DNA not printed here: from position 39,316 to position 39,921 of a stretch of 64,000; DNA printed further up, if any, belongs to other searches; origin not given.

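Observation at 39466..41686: GlcF-like CCG-domain Fe-S protein translationally coupled to coq7, with a divergent thioredoxin-like [2Fe-2S] ferredoxin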

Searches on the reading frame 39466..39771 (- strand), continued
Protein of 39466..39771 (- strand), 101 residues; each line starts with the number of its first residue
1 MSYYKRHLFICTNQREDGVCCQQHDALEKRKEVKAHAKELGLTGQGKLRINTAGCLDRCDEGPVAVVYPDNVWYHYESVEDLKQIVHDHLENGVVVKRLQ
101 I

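Call 65: find_related_loci(query=A2, collection=metagenome_contigs, flank=6000)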
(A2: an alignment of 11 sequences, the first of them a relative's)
Query A2 (215 aa) in metagenome_contigs; peptide patterns used: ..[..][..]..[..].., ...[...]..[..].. (x = any residue, [..] = any of these).
600 stretches matched a pattern (row limit reached: there are more); 592 encode a relative of the query (tblastn E <= 1e-3); the best 80 are kept; 80 distinct loci.
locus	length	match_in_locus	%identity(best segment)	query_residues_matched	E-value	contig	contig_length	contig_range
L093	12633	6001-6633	56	5-215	3e-77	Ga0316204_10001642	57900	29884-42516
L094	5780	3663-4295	56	5-215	7e-76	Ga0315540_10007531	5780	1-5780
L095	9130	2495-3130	53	4-215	4e-72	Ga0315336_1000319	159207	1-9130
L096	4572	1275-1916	53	2-215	8e-72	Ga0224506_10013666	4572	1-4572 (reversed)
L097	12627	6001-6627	55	7-215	7e-72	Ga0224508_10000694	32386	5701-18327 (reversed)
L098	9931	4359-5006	53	3-215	2e-71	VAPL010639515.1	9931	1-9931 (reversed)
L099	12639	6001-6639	54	3-215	6e-71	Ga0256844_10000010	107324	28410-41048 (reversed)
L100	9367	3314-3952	54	3-215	4e-71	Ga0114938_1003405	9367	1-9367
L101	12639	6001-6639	51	3-215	1e-70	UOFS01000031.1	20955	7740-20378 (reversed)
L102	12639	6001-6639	51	3-215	1e-70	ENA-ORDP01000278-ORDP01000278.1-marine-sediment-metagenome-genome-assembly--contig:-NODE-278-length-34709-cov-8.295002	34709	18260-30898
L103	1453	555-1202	55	2-215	9e-75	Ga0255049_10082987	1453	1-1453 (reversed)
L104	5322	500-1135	50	4-215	5e-70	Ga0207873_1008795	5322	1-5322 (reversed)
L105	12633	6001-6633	54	5-215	8e-70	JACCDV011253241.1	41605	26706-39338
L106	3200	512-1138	54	4-212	6e-70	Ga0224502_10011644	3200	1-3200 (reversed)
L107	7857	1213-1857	47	1-215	2e-69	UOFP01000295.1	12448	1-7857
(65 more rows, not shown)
